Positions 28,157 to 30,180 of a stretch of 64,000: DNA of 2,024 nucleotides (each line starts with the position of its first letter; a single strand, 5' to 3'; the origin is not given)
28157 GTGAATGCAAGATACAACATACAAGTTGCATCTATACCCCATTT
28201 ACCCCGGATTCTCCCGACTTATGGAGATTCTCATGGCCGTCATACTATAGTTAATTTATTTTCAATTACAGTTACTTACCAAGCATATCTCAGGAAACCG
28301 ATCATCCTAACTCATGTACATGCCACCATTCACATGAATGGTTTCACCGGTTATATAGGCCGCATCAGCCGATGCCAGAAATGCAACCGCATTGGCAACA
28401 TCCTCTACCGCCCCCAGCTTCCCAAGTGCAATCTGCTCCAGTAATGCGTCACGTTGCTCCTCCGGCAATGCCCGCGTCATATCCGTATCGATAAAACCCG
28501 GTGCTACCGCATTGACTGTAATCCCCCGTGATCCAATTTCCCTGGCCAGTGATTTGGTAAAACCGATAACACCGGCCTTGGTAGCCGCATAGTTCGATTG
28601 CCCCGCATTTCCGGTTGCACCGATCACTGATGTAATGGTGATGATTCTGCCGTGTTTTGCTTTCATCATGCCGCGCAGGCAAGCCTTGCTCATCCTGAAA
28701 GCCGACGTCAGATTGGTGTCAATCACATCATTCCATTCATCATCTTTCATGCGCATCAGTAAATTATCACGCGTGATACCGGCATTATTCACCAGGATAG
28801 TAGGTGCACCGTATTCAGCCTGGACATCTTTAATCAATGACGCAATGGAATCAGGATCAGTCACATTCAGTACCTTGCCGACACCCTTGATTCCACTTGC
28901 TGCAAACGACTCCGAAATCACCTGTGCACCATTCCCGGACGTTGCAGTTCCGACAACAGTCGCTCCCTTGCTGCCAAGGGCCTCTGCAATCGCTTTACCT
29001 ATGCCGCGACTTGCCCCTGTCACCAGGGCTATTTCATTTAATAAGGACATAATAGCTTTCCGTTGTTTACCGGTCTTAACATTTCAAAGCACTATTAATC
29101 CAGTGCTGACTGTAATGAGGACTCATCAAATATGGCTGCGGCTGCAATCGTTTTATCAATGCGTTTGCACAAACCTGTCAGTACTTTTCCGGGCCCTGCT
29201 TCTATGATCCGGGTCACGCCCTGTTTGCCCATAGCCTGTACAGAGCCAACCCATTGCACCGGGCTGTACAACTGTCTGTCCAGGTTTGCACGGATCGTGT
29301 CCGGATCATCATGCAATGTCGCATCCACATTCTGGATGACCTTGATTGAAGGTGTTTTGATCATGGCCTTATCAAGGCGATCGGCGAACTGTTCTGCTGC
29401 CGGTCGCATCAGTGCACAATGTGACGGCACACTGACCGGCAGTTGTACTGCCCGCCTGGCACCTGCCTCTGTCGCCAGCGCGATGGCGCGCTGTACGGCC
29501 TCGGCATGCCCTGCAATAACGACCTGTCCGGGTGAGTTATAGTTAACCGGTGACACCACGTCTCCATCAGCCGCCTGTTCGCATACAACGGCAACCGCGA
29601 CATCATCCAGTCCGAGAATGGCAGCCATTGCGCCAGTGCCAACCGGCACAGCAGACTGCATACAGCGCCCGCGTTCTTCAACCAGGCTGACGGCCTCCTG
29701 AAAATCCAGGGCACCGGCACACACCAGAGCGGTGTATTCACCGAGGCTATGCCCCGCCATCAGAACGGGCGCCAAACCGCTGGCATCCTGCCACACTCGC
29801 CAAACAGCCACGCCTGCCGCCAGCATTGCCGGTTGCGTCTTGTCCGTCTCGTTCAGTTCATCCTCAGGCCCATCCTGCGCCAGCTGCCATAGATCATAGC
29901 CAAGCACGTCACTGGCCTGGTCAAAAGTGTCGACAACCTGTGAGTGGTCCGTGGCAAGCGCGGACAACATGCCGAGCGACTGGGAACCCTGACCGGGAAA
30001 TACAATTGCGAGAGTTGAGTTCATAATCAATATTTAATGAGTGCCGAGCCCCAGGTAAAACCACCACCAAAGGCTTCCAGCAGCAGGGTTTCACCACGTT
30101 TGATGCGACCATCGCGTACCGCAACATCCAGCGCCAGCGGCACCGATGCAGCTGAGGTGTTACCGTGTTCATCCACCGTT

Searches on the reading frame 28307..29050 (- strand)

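Call 52: search_protein_families(library=pfam, proteins=[window:28307-29050:-], max_evalue=0.00001)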
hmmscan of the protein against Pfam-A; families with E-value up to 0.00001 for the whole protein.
window:28307-29050:- (247 aa): 4 families
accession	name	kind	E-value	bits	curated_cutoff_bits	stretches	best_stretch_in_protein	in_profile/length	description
PF13561.12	adh_short_C2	-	2.1e-63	214.5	27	1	12-244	1-235/236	Enoyl-(Acyl carrier protein) reductase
PF00106.31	adh_short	-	1e-57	195.2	26.6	1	7-199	2-194/195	short chain dehydrogenase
PF08659.16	KR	-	2.4e-16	60.6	22.6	1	9-180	4-171/180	KR domain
PF23441.1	SDR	-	3.8e-06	26.9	27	0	138-246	144-257/258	SDR-like rossmann domain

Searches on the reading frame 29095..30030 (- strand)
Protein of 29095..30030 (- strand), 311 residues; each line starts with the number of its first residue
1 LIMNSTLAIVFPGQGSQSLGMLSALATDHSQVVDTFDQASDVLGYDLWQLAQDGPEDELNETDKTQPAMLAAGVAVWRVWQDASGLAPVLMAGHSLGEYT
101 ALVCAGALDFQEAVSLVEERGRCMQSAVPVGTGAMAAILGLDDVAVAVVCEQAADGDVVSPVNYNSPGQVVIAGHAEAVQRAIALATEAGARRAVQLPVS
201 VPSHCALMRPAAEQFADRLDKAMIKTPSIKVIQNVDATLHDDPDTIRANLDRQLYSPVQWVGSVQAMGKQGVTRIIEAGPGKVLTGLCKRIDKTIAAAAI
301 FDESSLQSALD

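Call 52: search_protein_families(library=pfam, proteins=[window:29095-30030:-], max_evalue=0.00001)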
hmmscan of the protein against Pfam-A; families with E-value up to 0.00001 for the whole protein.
window:29095-30030:- (311 aa): 1 family
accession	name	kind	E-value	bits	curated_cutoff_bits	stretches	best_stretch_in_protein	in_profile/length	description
PF00698.26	Acyl_transf_1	-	4.2e-37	128.7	32.7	1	10-285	3-272/319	Acyl transferase domain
